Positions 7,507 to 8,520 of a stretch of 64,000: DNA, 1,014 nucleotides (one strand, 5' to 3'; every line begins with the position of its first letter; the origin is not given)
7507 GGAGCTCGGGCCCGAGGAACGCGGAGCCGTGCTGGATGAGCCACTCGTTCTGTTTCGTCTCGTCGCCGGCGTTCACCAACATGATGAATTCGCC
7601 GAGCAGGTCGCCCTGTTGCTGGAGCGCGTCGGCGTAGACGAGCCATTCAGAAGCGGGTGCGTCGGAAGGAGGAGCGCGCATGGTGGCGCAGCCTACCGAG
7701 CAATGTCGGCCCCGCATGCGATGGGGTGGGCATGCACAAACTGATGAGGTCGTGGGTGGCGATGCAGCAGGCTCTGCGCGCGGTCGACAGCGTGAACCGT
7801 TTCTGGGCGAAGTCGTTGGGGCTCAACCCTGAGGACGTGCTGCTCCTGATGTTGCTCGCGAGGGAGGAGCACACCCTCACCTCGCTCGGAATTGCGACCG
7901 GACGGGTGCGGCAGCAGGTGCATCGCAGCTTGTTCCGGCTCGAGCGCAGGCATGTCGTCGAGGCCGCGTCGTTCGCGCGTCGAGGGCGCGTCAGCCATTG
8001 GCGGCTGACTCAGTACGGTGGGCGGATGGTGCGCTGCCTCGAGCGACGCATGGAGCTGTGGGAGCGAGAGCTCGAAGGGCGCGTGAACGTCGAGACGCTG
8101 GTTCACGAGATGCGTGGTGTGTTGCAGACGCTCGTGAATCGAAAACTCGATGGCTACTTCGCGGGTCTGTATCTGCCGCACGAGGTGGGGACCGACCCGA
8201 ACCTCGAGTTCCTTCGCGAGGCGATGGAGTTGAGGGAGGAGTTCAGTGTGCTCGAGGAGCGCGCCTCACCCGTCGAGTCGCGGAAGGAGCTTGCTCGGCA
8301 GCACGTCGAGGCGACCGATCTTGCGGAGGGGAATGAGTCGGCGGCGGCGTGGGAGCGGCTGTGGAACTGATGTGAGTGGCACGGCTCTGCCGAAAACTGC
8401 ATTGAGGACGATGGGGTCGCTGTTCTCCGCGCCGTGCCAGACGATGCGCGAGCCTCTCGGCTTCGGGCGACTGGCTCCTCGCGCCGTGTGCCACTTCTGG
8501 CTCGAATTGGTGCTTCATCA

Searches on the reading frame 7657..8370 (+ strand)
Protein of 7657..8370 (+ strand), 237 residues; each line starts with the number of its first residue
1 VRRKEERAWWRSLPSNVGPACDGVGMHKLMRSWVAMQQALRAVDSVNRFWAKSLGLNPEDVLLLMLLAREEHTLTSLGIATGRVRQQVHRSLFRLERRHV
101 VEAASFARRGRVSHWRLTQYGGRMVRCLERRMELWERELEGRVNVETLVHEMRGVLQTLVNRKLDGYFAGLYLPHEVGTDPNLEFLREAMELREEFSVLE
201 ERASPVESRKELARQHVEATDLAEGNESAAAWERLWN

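Call 13: search_protein_families(library=pfam, proteins=[window:7657-8370:+], max_evalue=0.01)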
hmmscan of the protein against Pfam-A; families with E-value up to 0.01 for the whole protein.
window:7657-8370:+ (237 aa): 0 families

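Call 15: find_homologous_proteins(query=window:7657-8370:+)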
Query window:7657-8370:+ (237 aa): 4 proteins with E <= 0.001 among 1263 candidates.
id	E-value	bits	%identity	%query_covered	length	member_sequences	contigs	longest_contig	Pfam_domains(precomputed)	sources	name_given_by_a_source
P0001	2.8e-132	457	100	89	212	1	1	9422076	-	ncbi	ncbi:MAG: MarR family winged helix-turn-helix transcriptional regulator [Archangium sp.]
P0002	1.9e-76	275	65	85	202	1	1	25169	-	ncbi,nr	ncbi:MAG: winged helix-turn-helix transcriptional regulator [Archangium sp.]|nr:winged helix-turn-he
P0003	2.6e-60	222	57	81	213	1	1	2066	-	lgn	-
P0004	7.1e-55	204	51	87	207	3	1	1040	PF01978.26,PF12802.14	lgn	-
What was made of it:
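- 7732..8370 (+): Gene for a 212-aa atypical MarR-fold winged-helix protein with a C-terminal helical extension of about 70 aa. 100% identical to an NCBI protein named as a MarR family wHTH regulator from an Archangium sp. MAG, on a 9.42-Mb contig (call 15).
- The source contig is a 9.4-Mb chromosome (call 15).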

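Call 17: find_encoding_contigs(protein=P0002, flank=10000)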
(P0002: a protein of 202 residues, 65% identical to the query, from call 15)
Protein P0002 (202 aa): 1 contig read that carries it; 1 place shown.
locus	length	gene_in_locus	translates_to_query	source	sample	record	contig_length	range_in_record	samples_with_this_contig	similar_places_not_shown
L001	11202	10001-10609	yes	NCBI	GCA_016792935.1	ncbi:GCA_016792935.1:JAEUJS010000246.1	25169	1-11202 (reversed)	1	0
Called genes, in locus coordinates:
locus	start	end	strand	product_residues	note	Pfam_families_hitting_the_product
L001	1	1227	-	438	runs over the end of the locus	PF00069:Pkinase, PF07714:PK_Tyr_Ser-Thr, PF01636:APH (faint), PF03109:ABC1 (faint)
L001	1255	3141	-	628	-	PF00512:HisKA, PF02518:HATPase_c, PF00072:Response_reg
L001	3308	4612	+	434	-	PF02885:Glycos_trans_3N, PF00591:Glycos_transf_3, PF07831:PYNP_C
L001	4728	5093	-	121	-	-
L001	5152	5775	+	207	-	-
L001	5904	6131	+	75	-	-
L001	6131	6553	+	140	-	-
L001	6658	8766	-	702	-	PF09826:Beta_propel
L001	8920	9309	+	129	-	-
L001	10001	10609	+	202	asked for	-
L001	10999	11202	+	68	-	?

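Call 18: find_encoding_contigs(protein=P0003, flank=10000)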
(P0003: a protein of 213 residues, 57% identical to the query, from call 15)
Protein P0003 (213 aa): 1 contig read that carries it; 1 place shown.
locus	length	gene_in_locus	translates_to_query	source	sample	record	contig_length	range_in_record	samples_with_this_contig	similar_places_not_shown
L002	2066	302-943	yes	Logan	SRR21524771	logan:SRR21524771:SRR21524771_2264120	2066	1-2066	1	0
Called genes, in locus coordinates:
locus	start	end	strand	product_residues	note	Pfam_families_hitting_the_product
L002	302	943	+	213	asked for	-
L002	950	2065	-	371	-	?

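Call 19: find_encoding_contigs(protein=P0004, flank=10000)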
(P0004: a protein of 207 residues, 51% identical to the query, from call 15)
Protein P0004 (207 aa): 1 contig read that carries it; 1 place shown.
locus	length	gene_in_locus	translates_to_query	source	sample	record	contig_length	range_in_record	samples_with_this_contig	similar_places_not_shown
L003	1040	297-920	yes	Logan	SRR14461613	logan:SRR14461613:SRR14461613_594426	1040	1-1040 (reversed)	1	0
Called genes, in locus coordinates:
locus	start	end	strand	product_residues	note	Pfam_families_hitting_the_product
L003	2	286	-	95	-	?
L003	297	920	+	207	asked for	PF01978:TrmB (weak), PF12802:MarR_2 (weak)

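Call 33: find_related_loci(query=A2, collection=genome_contigs, flank=6000)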
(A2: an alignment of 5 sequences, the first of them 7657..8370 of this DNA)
Query A2 (237 aa) in genome_contigs; peptide patterns used: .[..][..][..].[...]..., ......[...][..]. (x = any residue, [..] = any of these).
36 stretches matched a pattern; 4 encode a relative of the query (tblastn E <= 1e-3); 4 distinct loci.
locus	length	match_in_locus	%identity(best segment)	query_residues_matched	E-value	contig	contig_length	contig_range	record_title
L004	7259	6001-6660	65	17-236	2e-92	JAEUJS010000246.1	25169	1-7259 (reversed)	MAG: Archangium sp. isolate new MAG-75 k141_1733279, whole genome shotgun sequence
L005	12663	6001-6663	51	15-236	7e-65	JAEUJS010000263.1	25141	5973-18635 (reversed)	MAG: Archangium sp. isolate new MAG-75 k141_4179520, whole genome shotgun sequence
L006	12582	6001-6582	53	39-232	1e-59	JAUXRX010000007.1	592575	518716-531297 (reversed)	MAG: Archangium sp. isolate C12_metabat.bin.17_sub C12_k141_645388, whole genome shotgun sequence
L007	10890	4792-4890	52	31-63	4e-7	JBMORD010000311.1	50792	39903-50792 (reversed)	MAG: Myxococcota bacterium isolate Betzabe_MAG171 MAG171_311, whole genome shotgun sequence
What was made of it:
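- On MITE / foldback transposable element: The rest of the 9.4-Mb genome could not be scanned, because this genome is not in the species-representative collection (call 33).
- One MAG carries two diverged cassettes (call 33).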

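Call 40: find_related_loci(query=A2, collection=metagenome_contigs, flank=4000)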
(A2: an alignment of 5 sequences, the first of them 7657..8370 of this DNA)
Query A2 (237 aa) in metagenome_contigs; peptide patterns used: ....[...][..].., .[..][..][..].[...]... (x = any residue, [..] = any of these).
144 stretches matched a pattern; 3 encode a relative of the query (tblastn E <= 1e-3); 3 distinct loci.
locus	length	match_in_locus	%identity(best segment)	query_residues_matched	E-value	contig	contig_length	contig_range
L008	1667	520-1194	50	11-235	1e-65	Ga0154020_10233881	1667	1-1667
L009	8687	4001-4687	46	14-237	6e-60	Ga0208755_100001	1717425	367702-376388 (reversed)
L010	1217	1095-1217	54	15-54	8e-9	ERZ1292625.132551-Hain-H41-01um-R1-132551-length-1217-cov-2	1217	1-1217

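Call 48: search_protein_representatives(alignment_id=A2)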
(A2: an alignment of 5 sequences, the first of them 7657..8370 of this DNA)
Query: 5 sequences, 212 profile positions. Proteins with E-value up to 0.001 (for the whole library): 99; up to 1e-10: 47; up to 1e-30: 4. The best 99 are listed.
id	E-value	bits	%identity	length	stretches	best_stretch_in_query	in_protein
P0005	3.3e-82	291.6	-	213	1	2-211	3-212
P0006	1.7e-42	161.8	-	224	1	5-211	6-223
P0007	2.1e-41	158.3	-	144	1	67-211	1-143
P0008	1.6e-34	135.8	-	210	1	5-212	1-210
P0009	5.9e-29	117.6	-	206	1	19-201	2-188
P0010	2.6e-28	115.5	-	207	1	5-160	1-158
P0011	7.4e-27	110.8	-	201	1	11-188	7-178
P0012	6.6e-26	107.7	-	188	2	5-170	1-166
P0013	7.7e-26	107.4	-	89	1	125-212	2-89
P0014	9.6e-26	107.1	-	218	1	5-156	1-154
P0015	1.5e-25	106.5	-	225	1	5-164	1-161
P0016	8.3e-25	104.1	-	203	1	5-161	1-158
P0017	7.8e-24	100.9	-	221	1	5-201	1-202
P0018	8.2e-24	100.8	-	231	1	5-184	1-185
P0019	2.5e-23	99.3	-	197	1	5-176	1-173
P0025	8.8e-22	94.2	-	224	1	11-159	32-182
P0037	9.8e-17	77.7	-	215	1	2-162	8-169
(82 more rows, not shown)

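Call 51: search_dna_similar(query=window:7732-8370:+, collection=plasmids, mode=protein, max_evalue=0.001)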
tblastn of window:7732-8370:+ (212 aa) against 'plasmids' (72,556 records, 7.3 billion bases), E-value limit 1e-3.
No match.

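Call 52: search_dna_similar(query=window:7732-8370:+, collection=phages, mode=protein, max_evalue=0.001)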
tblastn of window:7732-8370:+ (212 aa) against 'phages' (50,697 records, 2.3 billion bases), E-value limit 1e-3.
No match.

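Call 54: find_homologous_proteins(query=A3, max_evalue=1e-8)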
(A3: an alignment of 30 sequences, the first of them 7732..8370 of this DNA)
Query A3 (30 sequences) (212 aa, profile of the alignment): 8 proteins with E <= 1e-8 among 8000 candidates.
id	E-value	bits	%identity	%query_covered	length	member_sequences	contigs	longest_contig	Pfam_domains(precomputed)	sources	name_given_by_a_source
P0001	8.1e-64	233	100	100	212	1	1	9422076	-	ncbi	ncbi:MAG: MarR family winged helix-turn-helix transcriptional regulator [Archangium sp.]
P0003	2.1e-62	229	57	90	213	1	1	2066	-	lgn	-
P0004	5.7e-61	224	51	98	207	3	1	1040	PF01978.26,PF12802.14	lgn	-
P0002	5.0e-58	214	65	95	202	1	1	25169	-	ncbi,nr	ncbi:MAG: winged helix-turn-helix transcriptional regulator [Archangium sp.]|nr:winged helix-turn-he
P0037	1.1e-55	207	29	97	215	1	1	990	PF01978.26,PF12802.14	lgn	-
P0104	1.3e-53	200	52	91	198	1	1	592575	PF12802.14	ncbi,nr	ncbi:MAG: hypothetical protein Q8L48_08060 [Archangium sp.]|nr:hypothetical protein [Archangium sp.]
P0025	2.2e-51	193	33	67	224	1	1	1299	-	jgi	jgi:DNA-binding MarR family transcriptional regulator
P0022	1.0e-10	60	70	30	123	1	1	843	-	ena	-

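Call 56: find_encoding_contigs(protein=P0037, flank=3000)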
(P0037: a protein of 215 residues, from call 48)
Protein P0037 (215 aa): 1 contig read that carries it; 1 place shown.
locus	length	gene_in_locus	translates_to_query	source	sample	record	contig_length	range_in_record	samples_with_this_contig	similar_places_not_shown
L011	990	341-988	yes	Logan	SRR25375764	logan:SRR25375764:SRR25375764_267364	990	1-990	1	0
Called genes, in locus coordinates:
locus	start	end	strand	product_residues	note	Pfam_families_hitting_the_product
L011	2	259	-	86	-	?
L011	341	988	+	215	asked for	PF01978:TrmB (faint), PF12802:MarR_2 (weak)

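Call 57: find_encoding_contigs(protein=P0025, flank=3000)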
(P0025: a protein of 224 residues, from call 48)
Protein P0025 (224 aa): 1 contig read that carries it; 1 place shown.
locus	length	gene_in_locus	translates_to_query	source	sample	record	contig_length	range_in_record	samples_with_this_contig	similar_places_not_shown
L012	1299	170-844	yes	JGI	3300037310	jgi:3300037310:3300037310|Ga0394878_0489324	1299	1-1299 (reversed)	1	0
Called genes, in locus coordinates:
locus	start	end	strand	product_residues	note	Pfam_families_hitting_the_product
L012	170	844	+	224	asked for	-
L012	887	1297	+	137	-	?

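Call 60: predict_structure(alignment_id=A2)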
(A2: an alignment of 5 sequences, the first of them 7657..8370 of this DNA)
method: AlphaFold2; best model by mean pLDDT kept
length: 237 residues; sequences in the alignment: 5
mean_pLDDT: 62.8   pTM: 0.53
mean pLDDT of the five models: 62.8, 62.4, 61.4, 60.6, 53.5
residues with pLDDT >= 90: 0; 70-90: 101; 50-70: 57; < 50: 79
segments of 3 or more residues with pLDDT < 50: 1-36, 140-180
pLDDT, mean of each block of 10 residues (from residue 1): 46 42 38 46 61 70 72 68 77 84 63 71 80 62 44 41 35 40 60 81 82 85 85 80
secondary structure, 60 per line:
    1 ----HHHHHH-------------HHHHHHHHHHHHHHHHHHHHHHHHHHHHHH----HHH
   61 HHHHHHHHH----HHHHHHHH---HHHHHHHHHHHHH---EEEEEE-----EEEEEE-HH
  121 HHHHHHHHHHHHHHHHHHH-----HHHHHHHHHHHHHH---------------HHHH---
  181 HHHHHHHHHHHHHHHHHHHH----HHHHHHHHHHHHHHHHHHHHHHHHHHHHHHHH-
elements in order: H5-10 H24-53 H58-69 H74-81 H85-97 E101-106 E112-117 H119-139 H145-158 H174-177 H181-200 H205-236
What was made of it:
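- Tried and rejected: The first AlphaFold run, with 5 sequences, was too poor to use (pLDDT 63; call 60).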

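Call 61: search_solved_structures(query=A3, max_evalue=1)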
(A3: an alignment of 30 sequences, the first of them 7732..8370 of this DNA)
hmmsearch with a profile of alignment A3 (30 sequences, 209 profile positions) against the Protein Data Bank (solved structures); distinct sequences matched with E-value up to 1: 84 (the best 60 are shown).
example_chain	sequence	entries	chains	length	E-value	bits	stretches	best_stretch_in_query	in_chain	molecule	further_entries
5yhz_A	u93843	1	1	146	2.6e-07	34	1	24-97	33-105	Zinc transport transcriptional regulator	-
5yi0_B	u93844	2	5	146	7.1e-07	32.5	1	24-97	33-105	Zinc transport transcriptional regulator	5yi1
5yhx_A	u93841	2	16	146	1.1e-06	31.9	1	24-97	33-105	Zinc transport transcriptional regulator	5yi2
5yhy_A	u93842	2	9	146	1.4e-06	31.5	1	25-97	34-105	Zinc transport transcriptional regulator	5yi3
6fi9_A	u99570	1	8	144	5.2e-06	29.7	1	24-97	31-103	Transcriptional regulator ZitR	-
7krh_A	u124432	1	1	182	7.6e-06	29.2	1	18-136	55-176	Transcriptional regulator, MarR family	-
3bpv_A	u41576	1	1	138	8.1e-06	29.1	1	24-114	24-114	Transcriptional regulator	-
3bpx_A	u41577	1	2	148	8.6e-06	29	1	24-114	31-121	Transcriptional regulator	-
6c28_A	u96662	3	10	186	1.1e-05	28.6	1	25-105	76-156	Transcriptional regulator, MarR family | CouR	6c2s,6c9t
7kki_A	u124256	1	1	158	1.2e-05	28.5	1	9-136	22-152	Transcriptional regulator, MarR family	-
7kfo_A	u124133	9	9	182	1.8e-05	27.9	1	9-136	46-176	Transcriptional regulator, MarR family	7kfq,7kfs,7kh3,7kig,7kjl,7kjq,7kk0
5hsm_A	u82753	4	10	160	2e-05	27.8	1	25-115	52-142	Uncharacterized HTH-type transcriptional regulator Rv2887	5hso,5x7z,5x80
1lnw_A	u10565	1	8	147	4e-05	26.8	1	23-112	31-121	Multidrug resistance operon repressor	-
3mex_A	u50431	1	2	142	4.1e-05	26.8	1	23-112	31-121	Multidrug resistance operon repressor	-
3bj6_A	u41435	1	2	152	6.8e-05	26.1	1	38-103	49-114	Transcriptional regulator, MarR family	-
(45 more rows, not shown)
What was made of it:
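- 7732..8370 (+): A family profile hits PDB MarR proteins, best E 2.6e-7 (call 61).
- On MarR family of transcription regulators (adjacent protein): A family profile hits PDB MarR proteins at E 2.6e-7 (call 61).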

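Call 62: search_protein_families(library=pfam, alignment_id=A3, max_evalue=0.1)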
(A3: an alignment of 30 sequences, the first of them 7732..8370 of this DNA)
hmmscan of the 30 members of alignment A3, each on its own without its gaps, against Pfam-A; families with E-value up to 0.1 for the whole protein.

A. member 1, window:7732-8370:+ (212 aa): 1 family
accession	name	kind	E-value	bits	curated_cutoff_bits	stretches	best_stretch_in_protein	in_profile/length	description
PF25212.1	HVO_A0114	-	0.081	13.2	27.6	0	31-83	20-73/84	HVO_A0114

B. families by the number of members that match (of 30 scanned): 38 families (the first 25 are shown)
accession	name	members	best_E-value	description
PF01978.25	TrmB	23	1e-05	Sugar-specific transcriptional regulator TrmB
PF12802.13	MarR_2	21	2.5e-07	MarR family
PF25213.1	HVO_A0261_N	16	9.3e-06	HVO_A0261 N-terminal domain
PF25212.1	HVO_A0114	15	7.8e-05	HVO_A0114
PF13545.12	HTH_Crp_2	14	6.6e-05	Crp-like helix-turn-helix domain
PF09339.16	HTH_IclR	8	0.0011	IclR helix-turn-helix domain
PF01047.28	MarR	7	0.00041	MarR family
PF13814.12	Replic_Relax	7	0.0059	Replication-relaxation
PF12840.13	HTH_20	6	3.2e-05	Helix-turn-helix domain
PF13551.12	HTH_29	6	4.3e-05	Winged helix-turn helix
PF01638.23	HxlR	6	0.00064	HxlR-like helix-turn-helix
PF13412.12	HTH_24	5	0.00021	Winged helix-turn-helix DNA-binding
PF24409.1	wHTH-PRTase_assc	4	0.0014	wHTH-PRTase associated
PF13384.12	HTH_23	3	0.0027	Homeodomain-like domain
PF08279.18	HTH_11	3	0.0036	HTH domain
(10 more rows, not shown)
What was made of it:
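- On MarR family of transcription regulators (adjacent protein): 21 of 30 family members hit MarR_2 at E<=0.1, best 2.5e-7 (call 62).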

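Call 73: search_protein_families(library=pfam, proteins=[L005:4513-5727:+, L005:6867-9890:-, L006:4901-5947:+, L006:6807-7955:-, L009:3220-3981:-, L009:5023-6603:-, L001:8920-9309:+], max_evalue=0.001)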
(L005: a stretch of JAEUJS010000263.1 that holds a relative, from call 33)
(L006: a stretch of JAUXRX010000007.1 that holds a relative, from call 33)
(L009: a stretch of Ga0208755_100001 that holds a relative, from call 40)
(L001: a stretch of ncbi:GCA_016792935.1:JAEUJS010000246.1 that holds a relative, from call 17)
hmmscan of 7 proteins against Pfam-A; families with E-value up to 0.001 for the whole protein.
L005:4513-5727:+ (404 aa): 1 family
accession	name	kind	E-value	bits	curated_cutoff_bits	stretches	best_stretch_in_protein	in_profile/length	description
PF00155.27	Aminotran_1_2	-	2.2e-34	119.7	19.7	1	38-402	4-361/361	Aminotransferase class I and II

L005:6867-9890:- (1007 aa): 9 families
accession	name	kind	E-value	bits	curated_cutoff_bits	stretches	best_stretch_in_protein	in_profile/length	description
PF00072.30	Response_reg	-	6.5e-57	190.9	30.2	3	35-146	1-110/111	Response regulator receiver domain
PF02518.31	HATPase_c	-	4.1e-26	92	26.4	1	751-862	1-110/111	Histidine kinase-, DNA gyrase B-, and HSP90-like ATPase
PF00512.31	HisKA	-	5.3e-10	39.6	26.9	1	635-710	2-65/66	His Kinase A (phospho-acceptor) domain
PF13185.12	GAF_2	-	4.1e-08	34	28.6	1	346-480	2-135/136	GAF domain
PF08448.16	PAS_4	-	1e-07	32.6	23.1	1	509-620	3-109/110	PAS fold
PF13492.12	GAF_3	-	5.1e-07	30.6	27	1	347-481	1-128/129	GAF domain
PF01590.32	GAF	-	5.8e-06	27.3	22.4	1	349-480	3-133/133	GAF domain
PF14501.12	HATPase_c_5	-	2e-05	24.9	22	1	758-847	8-90/102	GHKL domain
PF00989.32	PAS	-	0.00043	20.7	22.6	0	502-531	2-31/113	PAS fold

L006:4901-5947:+ (348 aa): 2 families
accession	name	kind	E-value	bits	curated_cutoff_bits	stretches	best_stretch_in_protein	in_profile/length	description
PF04055.27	Radical_SAM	-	1.4e-17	64.8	29.5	1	9-146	2-150/166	Radical SAM superfamily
PF22618.1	RskA_N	-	0.00018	22.1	27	1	191-220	2-31/48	Anti-sigma-K factor RskA, N-terminal domain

L006:6807-7955:- (382 aa): 2 families
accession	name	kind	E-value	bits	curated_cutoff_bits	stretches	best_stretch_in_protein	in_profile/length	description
PF04055.27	Radical_SAM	-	9.8e-21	75.1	29.5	1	79-230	2-163/166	Radical SAM superfamily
PF13353.11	Fer4_12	-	0.00078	20.2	22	0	81-129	12-65/137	4Fe-4S single cluster domain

L009:3220-3981:- (253 aa): 0 families

L009:5023-6603:- (526 aa): 2 families
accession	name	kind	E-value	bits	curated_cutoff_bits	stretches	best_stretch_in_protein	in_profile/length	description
PF00753.33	Lactamase_B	-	7.1e-12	46.1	22.7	1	180-259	9-75/196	Metallo-beta-lactamase superfamily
PF12706.13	Lactamase_B_2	-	8.4e-06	25.9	27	1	202-255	4-57/200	Beta-lactamase superfamily domain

L001:8920-9309:+ (129 aa): 0 families
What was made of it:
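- Genomic contexts all differ (calls 17, 73).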

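Call 80: fold_search(model_id=the predicted structure, library=pdb)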
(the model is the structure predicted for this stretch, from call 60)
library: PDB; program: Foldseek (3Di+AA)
matches with E <= 10: 1219; with E <= 0.001: 0
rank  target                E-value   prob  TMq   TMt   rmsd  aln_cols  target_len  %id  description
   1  4zzl_B                1.2e-03  1.00  0.38  0.63   7.4       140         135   22  MexR R21W derepressor mutant causing multidrug resistance in P. aeruginosa by mexAB-oprM efflux pump expression (released 2016-07-27)
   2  3eco_A                1.6e-03  1.00  0.35  0.56   8.7       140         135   17  Crystal structure of MepR, a transcription regulator of the Staphylococcus aureus multidrug efflux pump MepA (released 2009-02-10)
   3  1lnw_H                2.0e-03  1.00  0.39  0.62   7.7       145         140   23  CRYSTAL STRUCTURE OF THE MEXR REPRESSOR OF THE MEXAB-OPRM MULTIDRUG EFFLUX OPERON OF PSEUDOMONAS AERUGINOSA (released 2002-09-11)
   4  6pcp_A                2.1e-03  1.00  0.34  0.52   8.5       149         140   17  Mechanism for regulation of DNA binding of Bordetella bronchiseptica BpsR by 6-hydroxynicotinic acid (released 2019-11-06)
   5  5hsm                  2.3e-03  1.00  0.34  0.58  11.6       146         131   18  CRYSTAL STRUCTURE OF MYCOBACTERIUM TUBERCULOSIS MARR FAMILY PROTEIN RV2887 (released 2017-02-01)
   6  1lnw_D                2.3e-03  1.00  0.38  0.61   8.3       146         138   23  CRYSTAL STRUCTURE OF THE MEXR REPRESSOR OF THE MEXAB-OPRM MULTIDRUG EFFLUX OPERON OF PSEUDOMONAS AERUGINOSA (released 2002-09-11)
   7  4aih_C                2.6e-03  1.00  0.34  0.58   8.3       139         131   16  Crystal structure of RovA from Yersinia in its free form (released 2012-09-12)
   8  1lj9_A                2.6e-03  1.00  0.37  0.57   5.0       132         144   17  The crystal structure of the transcriptional regulator SlyA (released 2003-01-21)
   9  4zzl_A                2.6e-03  1.00  0.36  0.54   9.2       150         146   23  MexR R21W derepressor mutant causing multidrug resistance in P. aeruginosa by mexAB-oprM efflux pump expression (released 2016-07-27)
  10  5ffx_D                2.8e-03  1.00  0.38  0.62   7.5       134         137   16  S. aureus MepR G34K Mutant (released 2016-12-21)
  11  5x7z                  2.8e-03  1.00  0.32  0.54   9.7       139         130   19  CRYSTAL STRUCTURE OF MYCOBACTERIUM TUBERCULOSIS MARR FAMILY PROTEIN RV2887 COMPLEX WITH P-AMINOSALICYLIC ACID (released 2017-08-09)
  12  1lnw_A                3.5e-03  1.00  0.35  0.54   8.4       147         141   21  CRYSTAL STRUCTURE OF THE MEXR REPRESSOR OF THE MEXAB-OPRM MULTIDRUG EFFLUX OPERON OF PSEUDOMONAS AERUGINOSA (released 2002-09-11)
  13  2fbh                  3.7e-03  1.00  0.36  0.58   6.3       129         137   20  The crystal structure of transcriptional regulator PA3341 (released 2005-12-20)
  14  5x80_A                4.1e-03  1.00  0.34  0.55   9.2       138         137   18  CRYSTAL STRUCTURE OF MYCOBACTERIUM TUBERCULOSIS MARR FAMILY PROTEIN RV2887 COMPLEX WITH SALICYLIC ACID (released 2017-08-09)
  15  1lnw_F                4.1e-03  1.00  0.35  0.60   9.1       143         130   22  CRYSTAL STRUCTURE OF THE MEXR REPRESSOR OF THE MEXAB-OPRM MULTIDRUG EFFLUX OPERON OF PSEUDOMONAS AERUGINOSA (released 2002-09-11)
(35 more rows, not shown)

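Call 81: search_protein_families(library=ncbifam, proteins=[window:7732-8370:+], max_evalue=0.01)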
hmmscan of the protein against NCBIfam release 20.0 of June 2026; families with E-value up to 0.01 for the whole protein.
window:7732-8370:+ (212 aa): 0 families

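Call 82: search_protein_families(library=padloc, proteins=[window:7732-8370:+], max_evalue=0.01)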
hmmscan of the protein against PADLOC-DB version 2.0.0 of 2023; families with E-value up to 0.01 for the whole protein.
window:7732-8370:+ (212 aa): 0 families

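Call 83: search_protein_families(library=phrogs, proteins=[window:7732-8370:+], max_evalue=0.01)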
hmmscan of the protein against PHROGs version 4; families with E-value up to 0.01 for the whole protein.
window:7732-8370:+ (212 aa): 0 families

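Call 88: find_related_loci(query=A2, collection=viral_contigs, flank=4000)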
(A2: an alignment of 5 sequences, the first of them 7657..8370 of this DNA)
Query A2 (237 aa) in viral_contigs; peptide patterns used: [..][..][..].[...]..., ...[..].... (x = any residue, [..] = any of these).
39 stretches matched a pattern, but none encodes a relative of the query by tblastn (E <= 1e-3).

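Call 92: find_homologous_proteins(query=A7, max_evalue=1e-10)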
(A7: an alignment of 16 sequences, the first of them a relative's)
Query A7 (16 sequences) (224 aa, profile of the alignment): 12 proteins with E <= 1e-10 among 8000 candidates.
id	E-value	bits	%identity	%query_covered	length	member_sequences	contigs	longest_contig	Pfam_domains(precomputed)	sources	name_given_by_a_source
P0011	6.9e-62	227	30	89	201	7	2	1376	-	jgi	-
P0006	6.1e-61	224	100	100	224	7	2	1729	-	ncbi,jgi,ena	jgi:DNA-binding MarR family transcriptional regulator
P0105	1.3e-60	223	97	100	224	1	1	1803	-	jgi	-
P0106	3.3e-60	222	97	100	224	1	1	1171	-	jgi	-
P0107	7.1e-60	221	33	64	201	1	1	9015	-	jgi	jgi:DNA-binding MarR family transcriptional regulator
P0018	5.4e-57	211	32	60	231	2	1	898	-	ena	-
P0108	2.2e-54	203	33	65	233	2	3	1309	-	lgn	-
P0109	1.5e-51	193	35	61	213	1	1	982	-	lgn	-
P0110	8.1e-50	188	92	64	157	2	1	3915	PF25212.3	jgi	-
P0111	5.0e-48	182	30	65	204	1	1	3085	-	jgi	-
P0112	1.1e-47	181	36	61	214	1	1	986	-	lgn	-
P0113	7.8e-47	178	34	81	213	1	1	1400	-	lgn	-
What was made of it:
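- Tried and rejected: Two profile searches of the 5.8-billion-protein set were limited by the candidate cap (calls 54, 92).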

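Call 93: find_encoding_contigs(protein=P0107, flank=4000)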
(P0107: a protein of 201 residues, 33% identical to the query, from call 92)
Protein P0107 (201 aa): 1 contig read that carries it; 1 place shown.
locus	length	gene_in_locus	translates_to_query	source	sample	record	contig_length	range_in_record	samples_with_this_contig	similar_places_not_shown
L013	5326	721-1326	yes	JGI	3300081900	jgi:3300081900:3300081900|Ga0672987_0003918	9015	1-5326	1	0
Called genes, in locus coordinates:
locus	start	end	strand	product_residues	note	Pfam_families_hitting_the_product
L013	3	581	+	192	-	?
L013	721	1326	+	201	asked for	-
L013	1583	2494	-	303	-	-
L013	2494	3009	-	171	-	PF09351:DUF1993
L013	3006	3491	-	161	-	PF10604:Polyketide_cyc2, PF08327:AHSA1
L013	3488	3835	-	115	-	PF01022:HTH_5, PF01047:MarR (weak), PF12840:HTH_20, PF13412:HTH_24 (weak)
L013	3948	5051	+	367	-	PF02547:Queuosine_synth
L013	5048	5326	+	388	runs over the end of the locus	PF01702:TGT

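Call 94: find_encoding_contigs(protein=P0110, flank=4000)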
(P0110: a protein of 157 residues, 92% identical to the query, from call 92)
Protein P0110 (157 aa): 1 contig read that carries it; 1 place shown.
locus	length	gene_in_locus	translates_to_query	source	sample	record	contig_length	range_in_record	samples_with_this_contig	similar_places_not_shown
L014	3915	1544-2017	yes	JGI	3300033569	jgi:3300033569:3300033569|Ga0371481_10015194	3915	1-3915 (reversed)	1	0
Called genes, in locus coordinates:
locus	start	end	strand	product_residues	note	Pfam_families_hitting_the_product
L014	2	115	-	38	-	?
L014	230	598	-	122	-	PF00903:Glyoxalase, PF13468:Glyoxalase_3 (weak), PF13669:Glyoxalase_4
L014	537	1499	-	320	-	-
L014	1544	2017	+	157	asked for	PF25212:HVO_A0114 (faint)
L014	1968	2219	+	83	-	-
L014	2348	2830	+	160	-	-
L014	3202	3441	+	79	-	PF10604:Polyketide_cyc2 (weak)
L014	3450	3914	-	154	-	?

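Call 95: find_encoding_contigs(protein=P0111, flank=4000)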
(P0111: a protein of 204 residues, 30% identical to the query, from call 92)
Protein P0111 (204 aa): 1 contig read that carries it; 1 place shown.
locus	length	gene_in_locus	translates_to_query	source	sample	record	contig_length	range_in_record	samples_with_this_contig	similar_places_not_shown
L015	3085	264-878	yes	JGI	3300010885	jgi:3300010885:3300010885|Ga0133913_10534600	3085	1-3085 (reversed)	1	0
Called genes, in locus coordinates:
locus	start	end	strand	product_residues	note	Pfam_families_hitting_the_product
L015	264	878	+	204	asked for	-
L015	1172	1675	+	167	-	-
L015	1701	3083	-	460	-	?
